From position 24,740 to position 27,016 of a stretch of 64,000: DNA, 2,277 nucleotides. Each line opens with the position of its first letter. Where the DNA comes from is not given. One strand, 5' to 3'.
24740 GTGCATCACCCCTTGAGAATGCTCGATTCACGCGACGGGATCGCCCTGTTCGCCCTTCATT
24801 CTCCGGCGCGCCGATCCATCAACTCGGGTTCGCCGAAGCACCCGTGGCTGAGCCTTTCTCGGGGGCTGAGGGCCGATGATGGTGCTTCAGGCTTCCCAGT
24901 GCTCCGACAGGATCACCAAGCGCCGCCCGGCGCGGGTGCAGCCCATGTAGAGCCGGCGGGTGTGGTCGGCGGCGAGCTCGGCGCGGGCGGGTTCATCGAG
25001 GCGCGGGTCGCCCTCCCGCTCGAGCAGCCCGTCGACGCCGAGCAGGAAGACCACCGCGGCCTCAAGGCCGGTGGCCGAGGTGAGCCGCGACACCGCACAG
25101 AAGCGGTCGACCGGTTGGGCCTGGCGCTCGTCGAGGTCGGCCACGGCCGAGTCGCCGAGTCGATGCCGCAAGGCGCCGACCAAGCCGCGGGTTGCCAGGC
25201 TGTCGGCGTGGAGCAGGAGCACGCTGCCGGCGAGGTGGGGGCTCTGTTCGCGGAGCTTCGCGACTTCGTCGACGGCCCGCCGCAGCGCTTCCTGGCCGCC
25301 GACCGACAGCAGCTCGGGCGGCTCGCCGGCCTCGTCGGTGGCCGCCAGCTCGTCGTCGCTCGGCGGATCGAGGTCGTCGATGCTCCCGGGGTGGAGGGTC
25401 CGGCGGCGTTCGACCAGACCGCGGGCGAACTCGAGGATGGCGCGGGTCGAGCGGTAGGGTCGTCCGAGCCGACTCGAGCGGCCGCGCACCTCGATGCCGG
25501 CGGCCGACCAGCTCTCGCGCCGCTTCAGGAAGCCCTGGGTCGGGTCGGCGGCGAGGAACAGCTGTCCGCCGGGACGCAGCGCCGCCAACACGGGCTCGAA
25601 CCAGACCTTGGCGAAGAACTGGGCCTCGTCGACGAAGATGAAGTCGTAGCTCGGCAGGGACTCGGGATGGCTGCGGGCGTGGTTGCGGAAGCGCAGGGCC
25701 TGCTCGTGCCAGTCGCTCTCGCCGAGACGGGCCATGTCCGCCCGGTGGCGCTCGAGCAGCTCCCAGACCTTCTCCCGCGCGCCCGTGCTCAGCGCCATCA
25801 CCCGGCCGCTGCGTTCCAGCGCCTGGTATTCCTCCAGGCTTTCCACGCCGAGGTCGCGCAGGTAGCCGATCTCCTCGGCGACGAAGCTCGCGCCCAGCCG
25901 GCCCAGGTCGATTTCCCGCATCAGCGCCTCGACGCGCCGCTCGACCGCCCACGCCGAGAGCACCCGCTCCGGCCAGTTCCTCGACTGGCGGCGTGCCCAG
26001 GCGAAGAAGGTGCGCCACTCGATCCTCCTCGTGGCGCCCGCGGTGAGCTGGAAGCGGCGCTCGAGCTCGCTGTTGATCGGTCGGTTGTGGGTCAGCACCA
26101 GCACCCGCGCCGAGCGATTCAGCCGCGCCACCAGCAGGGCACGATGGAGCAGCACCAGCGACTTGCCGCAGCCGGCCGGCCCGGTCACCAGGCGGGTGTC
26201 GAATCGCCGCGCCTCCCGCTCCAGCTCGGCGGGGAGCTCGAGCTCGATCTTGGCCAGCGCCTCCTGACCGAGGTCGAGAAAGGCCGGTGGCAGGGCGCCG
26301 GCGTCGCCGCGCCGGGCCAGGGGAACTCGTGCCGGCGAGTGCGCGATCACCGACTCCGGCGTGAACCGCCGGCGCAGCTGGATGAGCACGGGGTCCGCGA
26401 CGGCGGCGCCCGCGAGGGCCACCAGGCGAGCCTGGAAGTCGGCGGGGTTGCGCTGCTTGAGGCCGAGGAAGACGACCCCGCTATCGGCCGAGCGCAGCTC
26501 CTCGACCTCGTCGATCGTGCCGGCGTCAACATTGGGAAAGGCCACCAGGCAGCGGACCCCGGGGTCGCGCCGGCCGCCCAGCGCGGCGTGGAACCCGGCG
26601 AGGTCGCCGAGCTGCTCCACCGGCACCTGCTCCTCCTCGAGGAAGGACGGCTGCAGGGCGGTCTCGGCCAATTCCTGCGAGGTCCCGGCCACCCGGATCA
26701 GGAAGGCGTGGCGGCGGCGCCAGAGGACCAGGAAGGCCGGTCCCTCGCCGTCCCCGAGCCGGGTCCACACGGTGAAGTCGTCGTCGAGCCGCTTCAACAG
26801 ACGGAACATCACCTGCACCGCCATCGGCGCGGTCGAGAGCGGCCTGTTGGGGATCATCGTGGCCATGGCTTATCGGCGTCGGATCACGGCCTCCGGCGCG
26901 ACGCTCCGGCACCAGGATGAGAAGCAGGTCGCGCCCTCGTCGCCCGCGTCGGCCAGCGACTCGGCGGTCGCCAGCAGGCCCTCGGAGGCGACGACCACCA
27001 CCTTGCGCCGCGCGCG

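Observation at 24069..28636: Back-to-back SF1B-like and SF1A-like helicase genes (3-nt spacer) in a tRNA-linked island: candidate undescribed two-motor defence or DNA-end-processing module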

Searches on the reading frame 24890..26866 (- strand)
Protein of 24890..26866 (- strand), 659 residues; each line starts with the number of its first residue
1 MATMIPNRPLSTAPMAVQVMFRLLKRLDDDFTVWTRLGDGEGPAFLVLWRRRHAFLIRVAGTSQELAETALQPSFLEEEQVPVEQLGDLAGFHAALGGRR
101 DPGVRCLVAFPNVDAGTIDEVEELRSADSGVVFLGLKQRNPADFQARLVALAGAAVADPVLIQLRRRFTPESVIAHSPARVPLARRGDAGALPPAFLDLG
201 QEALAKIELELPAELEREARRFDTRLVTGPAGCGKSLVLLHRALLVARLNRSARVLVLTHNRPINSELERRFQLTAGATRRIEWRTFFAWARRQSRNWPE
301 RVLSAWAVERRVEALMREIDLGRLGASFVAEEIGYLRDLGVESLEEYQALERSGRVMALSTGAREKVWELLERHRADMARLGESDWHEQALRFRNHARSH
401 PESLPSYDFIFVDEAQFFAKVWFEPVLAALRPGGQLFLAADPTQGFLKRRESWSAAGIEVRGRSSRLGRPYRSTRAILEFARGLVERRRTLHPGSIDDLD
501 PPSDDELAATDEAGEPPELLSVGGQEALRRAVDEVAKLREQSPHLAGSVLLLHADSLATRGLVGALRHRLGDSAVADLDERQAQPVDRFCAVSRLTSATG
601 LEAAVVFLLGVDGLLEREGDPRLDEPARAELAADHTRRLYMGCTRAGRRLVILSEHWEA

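Call 3: search_protein_families(library=pfam, proteins=[window:24890-26866:-], max_evalue=0.01)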
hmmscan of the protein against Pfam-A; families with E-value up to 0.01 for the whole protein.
window:24890-26866:- (659 aa): 7 families
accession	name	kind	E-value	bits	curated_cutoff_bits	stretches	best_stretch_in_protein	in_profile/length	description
PF13245.12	AAA_19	-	3.1e-06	27.8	25.1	1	223-444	12-128/134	AAA domain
PF25199.1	nSTAND_NTPase5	-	5.8e-05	23.4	34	1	216-267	35-85/145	Novel STAND NTPase 5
PF13481.12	AAA_25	-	0.00018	21.6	27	1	226-315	37-134/195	AAA domain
PF01443.25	Viral_helicase1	-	0.00085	19.6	21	0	398-467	49-119/228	Viral superfamily 1 RNA helicase core domain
PF04851.21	ResIII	-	0.0011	19.3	22.5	1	203-279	11-80/164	Type III restriction enzyme, res subunit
PF00580.27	UvrD-helicase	-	0.0021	18.2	23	0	224-444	15-250/271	UvrD/REP helicase N-terminal domain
PF09848.15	SLFN-g3_helicase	-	0.0071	16.1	24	0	226-276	5-55/354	Schlafen group 3, DNA/RNA helicase domain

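Call 4: search_protein_families(library=padloc, proteins=[window:24890-26866:-], max_evalue=0.01)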
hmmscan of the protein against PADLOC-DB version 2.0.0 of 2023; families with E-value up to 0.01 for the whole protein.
window:24890-26866:- (659 aa): 9 families
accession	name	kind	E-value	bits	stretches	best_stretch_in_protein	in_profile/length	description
PDLC01087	C3a187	-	4e-23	80.1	2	406-651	319-540/559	NERD+UvrD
PDLC04173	GajB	-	4.6e-07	27.2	1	223-302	10-86/471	-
PDLC03802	RTasHel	-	1.2e-06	25.6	1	226-292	22-90/675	DRT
PDLC00132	GajB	-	7e-06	23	0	226-288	20-82/625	UrvD helicase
PDLC02372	Nhi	-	5e-05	20.1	1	398-486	259-343/470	-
PDLC00117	GajB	-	0.00036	17.2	0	590-656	515-576/604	UrvD helicase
PDLC04140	mad8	-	0.0016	16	1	226-417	31-202/314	mads_8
PDLC00140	GajB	-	0.0016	15.8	1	226-294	5-71/365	UrvD helicase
PDLC02350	AbiO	-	0.0018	15.1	0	401-490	252-345/468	AbiO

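Call 5: search_protein_families(library=ncbifam, proteins=[window:24890-26866:-], max_evalue=0.01)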
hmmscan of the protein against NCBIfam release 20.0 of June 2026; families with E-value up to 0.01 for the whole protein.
window:24890-26866:- (659 aa): 5 families
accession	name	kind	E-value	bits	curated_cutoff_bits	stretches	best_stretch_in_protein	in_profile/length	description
NF008743.0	PRK11773.1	equivalog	2.3e-07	29.6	965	1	575-652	539-612/720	DNA helicase II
TIGR01075.1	uvrD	equivalog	1.3e-05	23.7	1144.45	1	578-652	537-607/715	DNA helicase II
TIGR01073.1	pcrA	equivalog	0.00016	20.1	911.2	0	574-653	534-608/725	DNA helicase PcrA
NF041464.1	HelD_BACSU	equivalog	0.00017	19.6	419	1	408-493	548-638/779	RNA polymerase recycling motor HelD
NF008276.0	PRK11054.1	equivalog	0.0034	15.9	543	1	224-291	211-279/684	DNA helicase IV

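Call 9: find_homologous_proteins(query=window:24890-26866:-)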
Query window:24890-26866:- (659 aa): 324 proteins with E <= 0.001 among 8000 candidates; the best 120 are listed.
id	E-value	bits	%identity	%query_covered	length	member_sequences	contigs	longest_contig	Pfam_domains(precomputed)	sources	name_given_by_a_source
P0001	0.0e+0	1446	100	100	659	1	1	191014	PF13245.13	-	-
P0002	0.0e+0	1133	78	100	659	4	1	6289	PF13245.13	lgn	-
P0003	0.0e+0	1119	78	100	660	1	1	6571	PF13245.13,PF25199.2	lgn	-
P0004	0.0e+0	1046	73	100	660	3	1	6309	PF13245.13,PF25199.2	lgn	-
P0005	4.6e-279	945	66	100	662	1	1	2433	-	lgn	-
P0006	5.3e-279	945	66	100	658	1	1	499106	PF00580.28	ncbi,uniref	ncbi:UvrD-helicase domain-containing protein [Haloferula chungangensis]|uniref:DNA 3'-5' helicase II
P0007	2.3e-271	920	66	100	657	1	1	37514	PF00580.28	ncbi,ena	-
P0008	2.8e-269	913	66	99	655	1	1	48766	-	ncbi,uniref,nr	ncbi:hypothetical protein [Haloferula sp. A504]|uniref:hypothetical protein n=1 Tax=Haloferula sp. A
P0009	2.3e-265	900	64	100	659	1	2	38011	-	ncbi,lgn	-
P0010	1.4e-256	871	63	100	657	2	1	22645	PF00580.28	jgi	-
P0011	8.4e-252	855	61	100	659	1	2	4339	PF13361.13,PF25199.2,PF00580.28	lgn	-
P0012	5.1e-244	830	62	100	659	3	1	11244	PF00580.28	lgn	-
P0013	4.3e-243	827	62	100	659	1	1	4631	PF01443.25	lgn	-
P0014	1.0e-242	825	61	100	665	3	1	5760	PF13401.13,PF25199.2,PF00580.28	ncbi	-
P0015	9.9e-242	822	62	100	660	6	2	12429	-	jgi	jgi:hypothetical protein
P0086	1.5e-151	524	45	100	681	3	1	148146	PF13361.13,PF13245.13,PF00580.28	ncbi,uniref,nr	ncbi:UvrD-helicase domain-containing protein [Roseibacillus persicicus]|uniref:UvrD-helicase domain-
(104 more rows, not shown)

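Call 10: find_encoding_contigs(protein=P0006, flank=10000, max_places=2)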
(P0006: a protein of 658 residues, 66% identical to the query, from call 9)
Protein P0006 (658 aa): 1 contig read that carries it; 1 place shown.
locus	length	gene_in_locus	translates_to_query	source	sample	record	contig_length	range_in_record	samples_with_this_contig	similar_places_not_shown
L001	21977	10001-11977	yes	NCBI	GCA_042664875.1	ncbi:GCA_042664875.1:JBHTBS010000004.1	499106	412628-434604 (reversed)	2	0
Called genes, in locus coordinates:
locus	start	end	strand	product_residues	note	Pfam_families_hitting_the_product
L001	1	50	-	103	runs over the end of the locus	-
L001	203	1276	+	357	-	PF00483:NTP_transferase, PF12804:NTP_transf_3, PF22640:ManC_GMP_beta-helix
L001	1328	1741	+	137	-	PF03652:RuvX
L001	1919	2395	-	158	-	-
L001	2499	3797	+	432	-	PF02421:FeoB_N (faint), PF13167:GTP-bdg_N, PF16360:GTP-bdg_M, PF00009:GTP_EFTU (faint), PF01926:MMR_HSR1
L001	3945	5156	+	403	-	PF02606:LpxK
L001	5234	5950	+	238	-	PF01027:Bax1-I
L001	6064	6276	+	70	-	-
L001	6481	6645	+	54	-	-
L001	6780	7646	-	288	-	PF03167:UDG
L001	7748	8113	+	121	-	PF06803:DUF1232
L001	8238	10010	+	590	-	PF00270:DEAD, PF04851:ResIII (weak), PF13086:AAA_11, PF13604:AAA_30, PF05127:NAT10_TcmA_helicase (faint), PF13245:AAA_19, PF13086:AAA_11, PF13087:AAA_12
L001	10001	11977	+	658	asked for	PF00580:UvrD-helicase (faint)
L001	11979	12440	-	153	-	-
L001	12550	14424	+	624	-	PF23988:DUF7309, PF22007:DUF6930 (weak), PF07929:PRiA4_ORF3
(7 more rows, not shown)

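Call 11: find_encoding_contigs(protein=P0086, flank=10000, max_places=2)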
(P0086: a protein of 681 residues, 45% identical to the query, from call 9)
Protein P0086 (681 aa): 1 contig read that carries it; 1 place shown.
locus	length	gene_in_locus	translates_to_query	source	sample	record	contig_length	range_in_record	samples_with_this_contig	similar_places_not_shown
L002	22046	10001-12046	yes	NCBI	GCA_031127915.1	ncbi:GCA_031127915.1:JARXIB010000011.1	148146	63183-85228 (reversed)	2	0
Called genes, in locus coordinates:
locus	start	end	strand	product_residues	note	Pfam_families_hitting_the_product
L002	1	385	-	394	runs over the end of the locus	PF14885:GHL15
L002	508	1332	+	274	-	PF01738:DLH, PF12146:Hydrolase_4 (faint)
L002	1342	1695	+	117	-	PF12680:SnoaL_2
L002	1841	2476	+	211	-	PF00578:AhpC-TSA, PF08534:Redoxin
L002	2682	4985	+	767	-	PF09371:Tex_N, PF22706:Tex_central_region, PF16921:Tex_YqgF, PF14639:YqgF (weak), PF14635:HHH_7, PF12836:HHH_3, PF17674:HHH_9, PF00575:S1, +1 more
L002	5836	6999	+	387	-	PF00155:Aminotran_1_2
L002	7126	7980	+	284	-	PF07589:PEP_exosort_dom (weak)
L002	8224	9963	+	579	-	PF13086:AAA_11, PF13245:AAA_19, PF13604:AAA_30, PF01443:Viral_helicase1 (faint), PF13086:AAA_11 (weak), PF13087:AAA_12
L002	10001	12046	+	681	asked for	PF00580:UvrD-helicase, PF13245:AAA_19 (faint), PF13361:UvrD_C (faint)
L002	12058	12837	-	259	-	PF00106:adh_short, PF01370:Epimerase, PF13561:adh_short_C2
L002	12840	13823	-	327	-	PF00296:Bac_luciferase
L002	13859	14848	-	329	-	PF08240:ADH_N, PF00107:ADH_zinc_N, PF13602:ADH_zinc_N_2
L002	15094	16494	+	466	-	PF12801:Fer4_5, PF13187:Fer4_9 (faint), PF13237:Fer4_10 (faint), PF13484:Fer4_16 (faint), PF13534:Fer4_17 (faint), PF12838:Fer4_7 (weak), PF13746:Fer4_18, PF11614:FixG_C, +1 more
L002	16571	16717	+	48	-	-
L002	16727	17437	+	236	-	PF13386:DsbD_2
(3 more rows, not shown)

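Call 13: find_related_loci(query=A1, collection=genome_contigs, flank=8000)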
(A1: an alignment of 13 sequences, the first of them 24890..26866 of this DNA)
Query A1 (659 aa) in genome_contigs; peptide patterns used: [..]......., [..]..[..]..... (x = any residue, [..] = any of these).
491 stretches matched a pattern; 354 encode a relative of the query (tblastn E <= 1e-3); the best 80 are kept; 80 distinct loci.
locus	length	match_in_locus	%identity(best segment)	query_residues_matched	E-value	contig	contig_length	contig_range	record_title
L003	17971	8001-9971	66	1-657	0e+0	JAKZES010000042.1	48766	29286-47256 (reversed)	Verrucomicrobiaceae bacterium E54 scaffold_42_length=48767, whole genome shotgun sequence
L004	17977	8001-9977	64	1-659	0e+0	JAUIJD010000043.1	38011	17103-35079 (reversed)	MAG: Verrucomicrobiia bacterium isolate Co_bin.296 NODE_6824_length_38011_cov_21.613874, whole genome shotgun sequence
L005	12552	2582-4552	66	1-657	0e+0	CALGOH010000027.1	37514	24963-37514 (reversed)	MAG TPA_asm: uncultured Verrucomicrobiae bacterium isolate SRR7515930_bin.103_CONCOCT_v1.1_MAG genome assembly, contig:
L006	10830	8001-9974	62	1-657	0e+0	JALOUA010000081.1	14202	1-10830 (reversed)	MAG: Akkermansiaceae bacterium isolate Prado247 scaffold_9455, whole genome shotgun sequence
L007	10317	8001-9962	61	1-657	0e+0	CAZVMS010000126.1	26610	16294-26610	MAG TPA_asm: uncultured Haloferula sp. isolate SRP118108_co2_29 genome assembly, contig: k141_647267, whole genome shotg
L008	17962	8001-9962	63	1-654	0e+0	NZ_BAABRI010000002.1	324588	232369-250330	Haloferula sargassicola strain NBRC 104335 104335_is_2, whole genome shotgun sequence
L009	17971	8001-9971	58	1-657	0e+0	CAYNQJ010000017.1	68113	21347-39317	MAG TPA_asm: uncultured Luteolibacter sp. isolate SRP319275_co3_133 genome assembly, contig: NODE_557_length_68113_cov_1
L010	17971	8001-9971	55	1-657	0e+0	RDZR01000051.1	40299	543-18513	MAG: Verrucomicrobia bacterium isolate PH2015_04D_52_11 PH2015_04D_scaffold_113, whole genome shotgun sequence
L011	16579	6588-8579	55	1-655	0e+0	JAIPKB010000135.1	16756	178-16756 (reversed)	MAG: Akkermansiaceae bacterium isolate Tobar13m-G56 Tobar13m-C3541, whole genome shotgun sequence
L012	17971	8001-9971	66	1-657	0e+0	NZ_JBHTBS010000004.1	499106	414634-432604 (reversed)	Haloferula chungangensis strain CCUG 61920 GCM70025284_13, whole genome shotgun sequence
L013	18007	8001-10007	50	1-654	0e+0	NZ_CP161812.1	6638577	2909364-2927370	Luteolibacter sp. Populi chromosome, complete genome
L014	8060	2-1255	65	240-657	2e-167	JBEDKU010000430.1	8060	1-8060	MAG: Verrucomicrobiota bacterium isolate NASQAN2015_081_B_bin.3 scaffold_56881, whole genome shotgun sequence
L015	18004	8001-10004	49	1-653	3e-159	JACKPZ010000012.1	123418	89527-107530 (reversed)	MAG: Akkermansiaceae bacterium isolate HK-STAS-VERR-7 HK-STAS-VERR-7_12, whole genome shotgun sequence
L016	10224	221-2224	47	1-653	4e-157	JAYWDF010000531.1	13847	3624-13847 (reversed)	MAG: Akkermansiaceae bacterium isolate GL95_UP_concoct_247 GL95_UP_concoct_247_530, whole genome shotgun sequence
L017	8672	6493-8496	46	1-653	6e-155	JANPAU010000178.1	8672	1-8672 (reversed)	MAG: Akkermansiaceae bacterium isolate VAR_79_metabat_150_sub VAR_79_k141_3141501, whole genome shotgun sequence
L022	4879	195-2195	47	1-653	3e-155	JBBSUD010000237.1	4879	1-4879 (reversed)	MAG: Verrucomicrobiales bacterium isolate SVL2_sbin.37 SVL2_sbin.37_k141_511714_length_4879_cov_12.0000, whole genome sh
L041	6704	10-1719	40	104-656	1e-126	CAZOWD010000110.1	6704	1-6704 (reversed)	MAG TPA_asm: uncultured Verrucomicrobiales bacterium isolate SRP144503_co3_67 genome assembly, contig: NODE_5203_length_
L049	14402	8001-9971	36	1-652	5e-102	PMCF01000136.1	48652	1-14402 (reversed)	MAG: Anaerolineae bacterium isolate fen_1063 73.20120700_E3M.207_contig_14372, whole genome shotgun sequence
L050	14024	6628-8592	36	1-652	7e-102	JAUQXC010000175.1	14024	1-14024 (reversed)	MAG: Thermoflexales bacterium isolate BIN19 contig_60591, whole genome shotgun sequence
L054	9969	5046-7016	37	1-652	4e-99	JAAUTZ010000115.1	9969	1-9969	MAG: Chloroflexaceae bacterium isolate SM2_1_1 NODE_1963_length_9969_cov_10.366999, whole genome shotgun sequence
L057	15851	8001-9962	34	1-652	1e-97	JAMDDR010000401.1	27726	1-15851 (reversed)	MAG: Chloroflexota bacterium isolate FK_Sedi_B_Bin.13 NODE_5394_length_27726_cov_2.00087, whole genome shotgun sequence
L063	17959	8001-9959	37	1-652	5e-96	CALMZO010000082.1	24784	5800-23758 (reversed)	MAG TPA_asm: uncultured Chloroflexi bacterium isolate SRR6670122_bin.22_CONCOCT_v1.1_MAG genome assembly, contig: ERZ534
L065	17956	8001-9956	37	1-652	5e-95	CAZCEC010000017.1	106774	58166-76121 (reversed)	MAG TPA_asm: uncultured Anaerolineales bacterium isolate binchicken_co179_60 genome assembly, contig: NODE_831_length_10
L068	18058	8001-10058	36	1-652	2e-93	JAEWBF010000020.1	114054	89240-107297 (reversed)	MAG: Verrucomicrobia bacterium isolate OH_PBB_241 k127_1778016, whole genome shotgun sequence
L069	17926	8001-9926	35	1-652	6e-93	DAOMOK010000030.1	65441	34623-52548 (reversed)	MAG TPA_asm: Chloroflexota bacterium isolate AMR_MDS_5888 NODE_206_length_65441_cov_25.150414, whole genome shotgun sequ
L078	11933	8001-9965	36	1-652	2e-91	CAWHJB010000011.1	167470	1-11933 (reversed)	MAG: uncultured Chloroflexia bacterium isolate MFD02923.bin.2.67 genome assembly, contig: contig_29251, whole genome sho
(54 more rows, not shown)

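Call 31: search_protein_families(library=pfam, alignment_id=A3, max_evalue=0.00001)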
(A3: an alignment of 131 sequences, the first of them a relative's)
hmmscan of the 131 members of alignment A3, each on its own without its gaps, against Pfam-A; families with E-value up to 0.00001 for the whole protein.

A. member 1, L003:1247-5923:- (1559 aa): 4 families
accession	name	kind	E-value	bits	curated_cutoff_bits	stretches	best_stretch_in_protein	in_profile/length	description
PF00310.26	GATase_2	-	1.6e-186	620.5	19.9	1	22-444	1-420/420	Glutamine amidotransferases class-II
PF01645.23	Glu_synthase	-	3.7e-151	503.9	20.4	1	843-1212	3-368/369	Conserved region in glutamate synthase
PF04898.20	Glu_syn_central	-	1.7e-104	349.6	22.8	1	471-781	1-277/277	Glutamate synthase central domain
PF01493.24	GXGXG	-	1.7e-77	259.7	32.5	1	1294-1476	2-182/190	GXGXG motif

B. families by the number of members that match (of 131 scanned): 149 families (the first 25 are shown)
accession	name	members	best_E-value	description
PF13245.12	AAA_19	5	4.1e-17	AAA domain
PF01068.26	DNA_ligase_A_M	4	7.4e-42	ATP dependent DNA ligase domain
PF13086.12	AAA_11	4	2e-20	AAA domain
PF04675.19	DNA_ligase_A_N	4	1.1e-19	DNA ligase N terminus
PF04679.21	DNA_ligase_A_C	4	5e-15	ATP dependent DNA ligase C terminal region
PF13604.12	AAA_30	4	2.4e-12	AAA domain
PF04851.21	ResIII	4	1.7e-10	Type III restriction enzyme, res subunit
PF07521.17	RMMBL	4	6.3e-07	Zn-dependent metallo-hydrolase RNA specificity domain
PF00176.29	SNF2-rel_dom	3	5.5e-45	SNF2-related domain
PF13087.12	AAA_12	3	6.1e-32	AAA domain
PF00271.37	Helicase_C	3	3.7e-22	Helicase conserved C-terminal domain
PF13614.12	AAA_31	3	3e-19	AAA domain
PF01656.29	CbiA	3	2.3e-14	CobQ/CobB/MinD/ParA nucleotide binding domain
PF00270.35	DEAD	3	1.3e-08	DEAD/DEAH box helicase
PF00075.30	RNase_H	2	1.5e-66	RNase H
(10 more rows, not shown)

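Call 32: search_protein_families(library=padloc, alignment_id=A3, max_evalue=1e-10)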
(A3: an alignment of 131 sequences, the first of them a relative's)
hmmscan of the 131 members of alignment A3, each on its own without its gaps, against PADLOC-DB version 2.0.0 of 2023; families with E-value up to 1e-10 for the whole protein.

A. member 1, L003:1247-5923:- (1559 aa): 0 families

B. families by the number of members that match (of 131 scanned): 109 families (the first 25 are shown)
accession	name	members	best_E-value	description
PDLC03920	MkoA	4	5.5e-52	-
PDLC02621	DrmD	3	0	DrmD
PDLC02572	DrmA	3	0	DrmA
PDLC05009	PDC-S37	3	0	-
PDLC02633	DrmD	3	4.1e-272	DrmD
PDLC02632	DrmD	3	2.7e-269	DrmD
PDLC02504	BrxHI|BrxHII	3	2.8e-79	BrxHII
PDLC00659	HmaA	3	1.9e-78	SNF2 helicase / DEAD-box helicase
PDLC02500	BrxHI|BrxHII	3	7e-76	BrxHI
PDLC00633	ZorD1|ZorD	3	2.1e-68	"SWI2/SNF2 helicase, Mrr-like nuclease"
PDLC00632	ZorD1|ZorD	3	9.8e-62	"SWI2/SNF2 helicase, Mrr-like nuclease"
PDLC00631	ZorD1|ZorD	3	3.6e-53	"SWI2/SNF2 helicase, Mrr-like nuclease"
PDLC02620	DrmD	3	1.4e-50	DrmD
PDLC02623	DrmD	3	1.1e-49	DrmD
PDLC02619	DrmD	3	1.9e-45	DrmD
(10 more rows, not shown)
